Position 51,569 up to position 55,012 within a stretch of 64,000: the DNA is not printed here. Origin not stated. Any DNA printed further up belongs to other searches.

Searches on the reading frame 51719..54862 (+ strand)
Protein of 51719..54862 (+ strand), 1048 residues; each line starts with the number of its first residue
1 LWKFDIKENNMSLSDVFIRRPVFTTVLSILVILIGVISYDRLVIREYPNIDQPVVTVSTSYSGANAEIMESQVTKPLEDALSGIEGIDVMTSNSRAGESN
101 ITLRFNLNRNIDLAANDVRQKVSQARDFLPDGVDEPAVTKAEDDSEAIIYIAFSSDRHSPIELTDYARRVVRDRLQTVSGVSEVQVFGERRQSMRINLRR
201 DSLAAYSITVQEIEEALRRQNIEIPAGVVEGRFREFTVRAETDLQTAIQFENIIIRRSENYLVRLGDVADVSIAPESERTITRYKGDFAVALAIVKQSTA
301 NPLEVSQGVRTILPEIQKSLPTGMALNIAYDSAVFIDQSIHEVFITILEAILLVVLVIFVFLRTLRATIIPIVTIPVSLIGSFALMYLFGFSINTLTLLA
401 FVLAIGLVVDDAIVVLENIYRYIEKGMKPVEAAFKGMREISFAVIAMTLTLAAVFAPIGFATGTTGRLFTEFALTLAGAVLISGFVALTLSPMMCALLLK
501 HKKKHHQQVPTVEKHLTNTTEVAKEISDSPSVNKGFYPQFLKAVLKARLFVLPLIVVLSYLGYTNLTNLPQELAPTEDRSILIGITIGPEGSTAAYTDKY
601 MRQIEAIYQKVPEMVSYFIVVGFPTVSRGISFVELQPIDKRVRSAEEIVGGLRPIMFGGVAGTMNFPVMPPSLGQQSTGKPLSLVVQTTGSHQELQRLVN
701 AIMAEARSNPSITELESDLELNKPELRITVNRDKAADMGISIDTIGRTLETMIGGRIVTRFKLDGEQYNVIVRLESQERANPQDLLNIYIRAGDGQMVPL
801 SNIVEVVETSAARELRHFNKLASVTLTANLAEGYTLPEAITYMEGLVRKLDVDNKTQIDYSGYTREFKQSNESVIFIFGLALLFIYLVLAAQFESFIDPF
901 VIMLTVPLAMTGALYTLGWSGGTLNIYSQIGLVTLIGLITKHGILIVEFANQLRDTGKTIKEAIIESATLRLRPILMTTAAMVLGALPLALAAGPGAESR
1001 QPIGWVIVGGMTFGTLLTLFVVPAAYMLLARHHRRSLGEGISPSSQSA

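Call 64: search_protein_families(library=ncbifam, proteins=[window:51719-54862:+], max_evalue=1e-20)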
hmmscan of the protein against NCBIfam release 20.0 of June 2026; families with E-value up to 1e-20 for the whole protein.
window:51719-54862:+ (1048 aa): 11 families
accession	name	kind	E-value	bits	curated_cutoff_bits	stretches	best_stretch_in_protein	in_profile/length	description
NF033617.1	RND_permease_2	subfamily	0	1166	1250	1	14-1031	1-1009/1009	multidrug efflux RND transporter permease subunit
NF007133.0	PRK09579.1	equivalog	4.6e-277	921.6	1763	1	11-1035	1-1008/1017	multidrug efflux RND transporter permease subunit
NF000282.2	RND_permease_1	subfamily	1.3e-269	897.3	1250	1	15-1030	2-1028/1029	multidrug efflux RND transporter permease subunit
TIGR00915.1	2A0602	subfamily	4.6e-246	819.4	940.35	1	14-1034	2-1033/1050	efflux RND transporter permease subunit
NF007905.0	PRK10614.1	equivalog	6.8e-202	672.9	1774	1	13-1035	3-1014/1025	multidrug efflux RND transporter permease subunit MdtC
NF007798.0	PRK10503.1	equivalog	3.4e-191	637.4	1584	1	14-1032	13-1025/1040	MdtB/MuxB family multidrug efflux RND transporter permease subunit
NF007842.1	PRK10555.1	equivalog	4.1e-182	607.6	1854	1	14-1032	2-1029/1036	multidrug efflux RND transporter permease AcrD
NF007131.0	PRK09577.1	equivalog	8.1e-177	590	1768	1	16-1034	4-1027/1045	multidrug efflux RND transporter permease subunit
NF000037.1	RND_perm_OqxB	exception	8.7e-171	570.1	2200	1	11-1031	1-1036/1050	multidrug efflux RND transporter permease subunit OqxB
NF011706.2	PRK15127.1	equivalog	2.8e-168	561.9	2150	1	15-1035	3-1035/1049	multidrug efflux RND transporter permease subunit AcrB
TIGR00914.1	2A0601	subfamily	9.8e-123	410.9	701.45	2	26-506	18-514/1051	CusA/CzcA family heavy metal efflux RND transporter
